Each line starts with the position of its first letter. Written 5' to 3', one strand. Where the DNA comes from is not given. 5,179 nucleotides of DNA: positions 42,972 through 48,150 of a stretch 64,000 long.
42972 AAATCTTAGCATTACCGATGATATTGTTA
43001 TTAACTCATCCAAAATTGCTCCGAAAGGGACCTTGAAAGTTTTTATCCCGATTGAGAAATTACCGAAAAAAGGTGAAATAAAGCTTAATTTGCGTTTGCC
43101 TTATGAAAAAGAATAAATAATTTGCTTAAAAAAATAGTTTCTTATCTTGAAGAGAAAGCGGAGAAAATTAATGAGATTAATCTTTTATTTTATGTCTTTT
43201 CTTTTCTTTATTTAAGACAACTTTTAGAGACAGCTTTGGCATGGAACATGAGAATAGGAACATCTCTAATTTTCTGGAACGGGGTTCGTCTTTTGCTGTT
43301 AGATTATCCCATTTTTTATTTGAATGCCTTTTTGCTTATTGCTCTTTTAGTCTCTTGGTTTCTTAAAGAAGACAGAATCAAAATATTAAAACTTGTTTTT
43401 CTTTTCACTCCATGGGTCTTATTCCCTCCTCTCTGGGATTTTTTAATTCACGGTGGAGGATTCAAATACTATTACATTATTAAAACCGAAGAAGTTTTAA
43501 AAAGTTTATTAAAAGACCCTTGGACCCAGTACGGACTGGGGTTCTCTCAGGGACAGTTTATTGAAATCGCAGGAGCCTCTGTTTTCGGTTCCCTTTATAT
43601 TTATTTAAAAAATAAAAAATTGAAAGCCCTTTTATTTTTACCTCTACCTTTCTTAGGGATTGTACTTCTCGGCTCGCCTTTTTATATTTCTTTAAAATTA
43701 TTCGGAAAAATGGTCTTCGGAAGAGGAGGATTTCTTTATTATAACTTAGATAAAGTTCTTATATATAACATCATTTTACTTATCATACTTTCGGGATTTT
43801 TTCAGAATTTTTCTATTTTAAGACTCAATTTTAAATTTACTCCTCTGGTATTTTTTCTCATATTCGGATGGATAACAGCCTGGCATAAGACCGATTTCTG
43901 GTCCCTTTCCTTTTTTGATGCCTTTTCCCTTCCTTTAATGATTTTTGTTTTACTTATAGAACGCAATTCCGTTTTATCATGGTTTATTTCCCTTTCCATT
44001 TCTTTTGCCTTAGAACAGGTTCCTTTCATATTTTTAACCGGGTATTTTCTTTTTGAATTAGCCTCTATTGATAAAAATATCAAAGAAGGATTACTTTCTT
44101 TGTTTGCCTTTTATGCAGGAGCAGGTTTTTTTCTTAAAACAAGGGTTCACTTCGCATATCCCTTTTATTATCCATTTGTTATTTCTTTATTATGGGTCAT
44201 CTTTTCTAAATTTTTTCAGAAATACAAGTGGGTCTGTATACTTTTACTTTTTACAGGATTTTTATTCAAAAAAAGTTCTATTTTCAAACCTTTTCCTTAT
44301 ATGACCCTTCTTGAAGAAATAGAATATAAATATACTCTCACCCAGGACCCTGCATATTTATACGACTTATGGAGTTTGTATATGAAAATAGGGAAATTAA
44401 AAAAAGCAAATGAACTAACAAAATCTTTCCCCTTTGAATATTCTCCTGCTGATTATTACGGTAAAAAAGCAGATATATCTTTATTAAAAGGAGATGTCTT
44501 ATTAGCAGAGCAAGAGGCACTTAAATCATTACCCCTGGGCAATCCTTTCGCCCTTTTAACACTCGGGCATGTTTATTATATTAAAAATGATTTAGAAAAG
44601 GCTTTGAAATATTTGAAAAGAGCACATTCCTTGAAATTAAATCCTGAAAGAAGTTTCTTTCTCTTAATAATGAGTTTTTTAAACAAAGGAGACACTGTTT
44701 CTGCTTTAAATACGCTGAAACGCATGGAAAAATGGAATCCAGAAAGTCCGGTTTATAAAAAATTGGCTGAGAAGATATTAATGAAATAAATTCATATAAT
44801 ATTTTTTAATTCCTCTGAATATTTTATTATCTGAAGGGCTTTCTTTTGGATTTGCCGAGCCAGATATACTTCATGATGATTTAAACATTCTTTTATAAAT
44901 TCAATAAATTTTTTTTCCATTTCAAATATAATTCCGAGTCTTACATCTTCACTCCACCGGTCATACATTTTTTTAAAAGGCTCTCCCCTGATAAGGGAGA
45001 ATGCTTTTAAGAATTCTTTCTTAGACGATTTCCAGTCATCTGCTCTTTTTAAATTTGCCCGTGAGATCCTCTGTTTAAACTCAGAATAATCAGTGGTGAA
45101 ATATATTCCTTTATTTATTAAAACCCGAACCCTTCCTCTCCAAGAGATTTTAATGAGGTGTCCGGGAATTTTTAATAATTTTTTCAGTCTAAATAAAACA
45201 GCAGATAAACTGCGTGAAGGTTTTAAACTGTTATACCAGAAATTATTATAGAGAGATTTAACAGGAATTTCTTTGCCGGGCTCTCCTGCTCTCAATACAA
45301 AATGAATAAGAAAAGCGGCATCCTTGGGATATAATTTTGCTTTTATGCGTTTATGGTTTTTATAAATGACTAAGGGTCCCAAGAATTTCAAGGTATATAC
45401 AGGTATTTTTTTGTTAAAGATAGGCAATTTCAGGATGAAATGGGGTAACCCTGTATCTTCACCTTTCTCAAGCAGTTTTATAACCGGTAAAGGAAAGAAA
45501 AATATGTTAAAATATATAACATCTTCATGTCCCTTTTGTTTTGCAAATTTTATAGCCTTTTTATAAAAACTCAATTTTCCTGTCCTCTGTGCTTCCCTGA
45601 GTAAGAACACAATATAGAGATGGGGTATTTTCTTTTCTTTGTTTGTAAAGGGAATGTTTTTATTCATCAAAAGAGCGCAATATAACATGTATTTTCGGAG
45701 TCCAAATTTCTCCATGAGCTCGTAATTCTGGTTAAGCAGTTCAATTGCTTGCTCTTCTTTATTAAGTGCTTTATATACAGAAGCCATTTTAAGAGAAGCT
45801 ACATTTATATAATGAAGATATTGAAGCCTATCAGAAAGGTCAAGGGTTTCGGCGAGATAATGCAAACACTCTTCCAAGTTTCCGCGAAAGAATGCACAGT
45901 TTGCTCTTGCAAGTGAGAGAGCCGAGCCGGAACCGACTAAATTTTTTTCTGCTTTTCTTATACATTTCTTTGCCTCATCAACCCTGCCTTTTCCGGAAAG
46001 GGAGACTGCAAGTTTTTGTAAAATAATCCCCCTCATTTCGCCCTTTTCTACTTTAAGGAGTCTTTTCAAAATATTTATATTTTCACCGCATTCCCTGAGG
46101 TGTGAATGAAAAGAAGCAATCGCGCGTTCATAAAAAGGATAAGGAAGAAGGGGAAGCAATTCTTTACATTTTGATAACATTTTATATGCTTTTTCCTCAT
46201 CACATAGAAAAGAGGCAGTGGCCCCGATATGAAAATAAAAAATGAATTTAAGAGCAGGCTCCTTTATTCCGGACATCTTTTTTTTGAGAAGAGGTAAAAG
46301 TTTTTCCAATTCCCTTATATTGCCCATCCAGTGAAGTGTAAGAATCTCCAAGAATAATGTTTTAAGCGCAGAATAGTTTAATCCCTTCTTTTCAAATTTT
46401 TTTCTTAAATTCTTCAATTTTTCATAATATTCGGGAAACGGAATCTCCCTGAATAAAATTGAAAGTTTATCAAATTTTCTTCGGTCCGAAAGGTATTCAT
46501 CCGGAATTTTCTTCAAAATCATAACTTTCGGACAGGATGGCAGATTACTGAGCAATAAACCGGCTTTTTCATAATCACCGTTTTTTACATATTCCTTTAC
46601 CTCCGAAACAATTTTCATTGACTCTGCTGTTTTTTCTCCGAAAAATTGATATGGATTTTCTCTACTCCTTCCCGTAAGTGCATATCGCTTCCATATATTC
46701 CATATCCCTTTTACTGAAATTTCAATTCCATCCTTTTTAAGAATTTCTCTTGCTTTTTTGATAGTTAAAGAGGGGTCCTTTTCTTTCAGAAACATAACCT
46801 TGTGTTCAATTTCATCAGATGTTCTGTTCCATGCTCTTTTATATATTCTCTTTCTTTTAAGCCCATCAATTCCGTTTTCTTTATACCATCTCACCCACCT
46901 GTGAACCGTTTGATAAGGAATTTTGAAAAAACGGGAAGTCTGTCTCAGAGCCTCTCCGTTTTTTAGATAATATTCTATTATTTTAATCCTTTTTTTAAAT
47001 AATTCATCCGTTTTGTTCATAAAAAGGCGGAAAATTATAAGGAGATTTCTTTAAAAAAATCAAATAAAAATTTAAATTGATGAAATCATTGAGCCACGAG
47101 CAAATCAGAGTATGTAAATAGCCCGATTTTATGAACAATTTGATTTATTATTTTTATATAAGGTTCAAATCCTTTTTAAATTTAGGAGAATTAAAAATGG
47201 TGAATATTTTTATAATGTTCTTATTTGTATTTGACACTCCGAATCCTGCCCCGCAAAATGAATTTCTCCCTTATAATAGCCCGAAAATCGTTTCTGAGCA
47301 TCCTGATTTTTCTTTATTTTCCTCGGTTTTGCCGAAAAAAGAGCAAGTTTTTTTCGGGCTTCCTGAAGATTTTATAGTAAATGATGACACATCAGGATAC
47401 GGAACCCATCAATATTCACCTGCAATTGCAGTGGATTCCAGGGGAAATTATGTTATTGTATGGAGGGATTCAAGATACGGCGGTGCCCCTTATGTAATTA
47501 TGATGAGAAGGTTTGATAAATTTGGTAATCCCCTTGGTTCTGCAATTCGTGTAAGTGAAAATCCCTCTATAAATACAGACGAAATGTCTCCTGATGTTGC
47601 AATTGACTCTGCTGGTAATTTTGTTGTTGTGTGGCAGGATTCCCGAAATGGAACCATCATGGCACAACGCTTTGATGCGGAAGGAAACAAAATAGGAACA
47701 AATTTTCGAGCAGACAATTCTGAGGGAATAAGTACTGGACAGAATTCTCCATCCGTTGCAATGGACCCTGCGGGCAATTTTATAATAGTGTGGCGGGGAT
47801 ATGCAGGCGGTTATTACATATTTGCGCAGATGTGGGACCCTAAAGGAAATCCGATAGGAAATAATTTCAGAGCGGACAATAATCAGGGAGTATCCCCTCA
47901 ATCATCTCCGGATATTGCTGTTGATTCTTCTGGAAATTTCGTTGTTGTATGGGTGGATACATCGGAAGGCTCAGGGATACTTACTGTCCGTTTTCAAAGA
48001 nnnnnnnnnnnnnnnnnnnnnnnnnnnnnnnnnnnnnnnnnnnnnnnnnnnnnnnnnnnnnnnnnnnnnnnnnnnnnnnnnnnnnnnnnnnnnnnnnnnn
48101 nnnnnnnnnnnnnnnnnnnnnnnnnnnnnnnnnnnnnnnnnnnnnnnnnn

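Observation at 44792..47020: Chimeric regulator: transposase-derived paired HTH fused to TPR and a SARP-like wHTH/BTAD module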

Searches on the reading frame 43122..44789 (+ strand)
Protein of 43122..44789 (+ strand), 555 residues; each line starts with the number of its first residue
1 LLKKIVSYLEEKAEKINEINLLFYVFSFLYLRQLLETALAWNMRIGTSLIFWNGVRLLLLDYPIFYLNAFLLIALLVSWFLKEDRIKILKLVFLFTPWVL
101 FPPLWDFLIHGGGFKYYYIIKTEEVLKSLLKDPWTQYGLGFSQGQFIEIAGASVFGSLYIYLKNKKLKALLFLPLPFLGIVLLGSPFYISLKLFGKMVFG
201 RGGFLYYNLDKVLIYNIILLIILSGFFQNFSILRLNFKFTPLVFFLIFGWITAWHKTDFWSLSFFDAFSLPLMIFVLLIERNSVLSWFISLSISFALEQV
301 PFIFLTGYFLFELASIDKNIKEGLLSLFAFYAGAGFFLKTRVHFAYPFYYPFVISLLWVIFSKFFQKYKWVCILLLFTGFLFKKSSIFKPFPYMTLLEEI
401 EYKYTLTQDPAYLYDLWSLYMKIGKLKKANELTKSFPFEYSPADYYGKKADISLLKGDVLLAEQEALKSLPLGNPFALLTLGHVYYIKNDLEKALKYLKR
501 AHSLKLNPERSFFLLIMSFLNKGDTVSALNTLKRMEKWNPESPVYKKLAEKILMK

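Call 3: search_protein_families(library=pfam, proteins=[window:43122-44789:+], max_evalue=1)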
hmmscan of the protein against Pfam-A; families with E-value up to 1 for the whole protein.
window:43122-44789:+ (555 aa): 10 families
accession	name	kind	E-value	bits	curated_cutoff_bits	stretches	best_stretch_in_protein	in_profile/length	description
PF07719.23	TPR_2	-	3e-05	24.3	27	1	476-504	2-30/34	Tetratricopeptide repeat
PF00515.34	TPR_1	-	3.8e-05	23.7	27.8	1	477-504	3-30/34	Tetratricopeptide repeat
PF14559.12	TPR_19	-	0.00066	20.4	25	1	489-552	5-68/68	Tetratricopeptide repeat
PF12895.13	ANAPC3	-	0.024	15.3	27.2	1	489-551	3-64/82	Anaphase-promoting complex, cyclosome, subunit 3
PF13181.12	TPR_8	-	0.026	15.1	25.7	1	477-505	3-31/34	Tetratricopeptide repeat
PF13414.12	TPR_11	-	0.028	14.6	26.8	1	482-504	1-23/42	TPR repeat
PF13428.12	TPR_14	-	0.036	15.2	23.5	0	477-504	3-30/44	Tetratricopeptide repeat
PF13424.12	TPR_12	-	0.045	14.4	30.1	1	477-504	47-74/77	Tetratricopeptide repeat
PF01535.26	PPR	-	0.05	14.3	25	0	515-538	6-29/31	PPR repeat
PF17874.7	TPR_MalT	-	0.078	12.7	45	1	461-535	109-187/336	MalT-like TPR region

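Call 4: search_protein_families(library=ncbifam, proteins=[window:43122-44789:+], max_evalue=1)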
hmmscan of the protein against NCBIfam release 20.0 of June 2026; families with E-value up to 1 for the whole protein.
window:43122-44789:+ (555 aa): 6 families
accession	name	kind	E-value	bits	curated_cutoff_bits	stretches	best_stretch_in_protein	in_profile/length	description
TIGR02917.1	PEP_TPR_lipo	equivalog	6.5e-06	24.3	312.2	1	416-552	573-712/899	XrtA/PEP-CTERM system TPR-repeat protein PrsT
TIGR02552.1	LcrH_SycD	equivalog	2.2e-05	24.2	104.8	1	478-553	55-130/136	SycD/LcrH family type III secretion system chaperone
NF047558.1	TPR_END_plus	domain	0.019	14.9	32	1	483-505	7-29/56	TPR end-of-group domain-containing protein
TIGR02521.1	type_IV_pilW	equivalog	0.078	12.5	154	1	478-544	138-204/234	type IV pilus biogenesis/stability protein PilW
NF052415.1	T3SS_chap_SctY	equivalog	0.11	13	70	1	477-536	8-67/106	type III secretion apparatus assembly chaperone SctY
NF040959.1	MamA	equivalog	0.16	11.4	200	1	485-543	47-105/204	magnetosome protein MamA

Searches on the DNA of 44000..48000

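Call 89: search_rna_families(source=window, start=44000, end=48000, threshold=evalue, max_evalue=1)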
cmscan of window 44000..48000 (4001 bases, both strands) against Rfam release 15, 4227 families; matches with E-value up to 1: 2.
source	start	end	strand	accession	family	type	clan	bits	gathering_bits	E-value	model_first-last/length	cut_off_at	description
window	44984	45025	-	RF03050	RAGATH-25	Gene; sRNA;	-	21.6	49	0.048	1-50/50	no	RAGATH-25 RNA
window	46611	46710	-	RF02191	TCL6_1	Gene; lncRNA;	-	20.3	60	0.35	1-113/113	no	T-cell leukemia/lymphoma 6 conserved region 1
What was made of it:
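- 47021..47196 (.): Shared divergent intergenic region. No Rfam family (call 89).
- Tried and rejected: Nothing credible (call 89).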
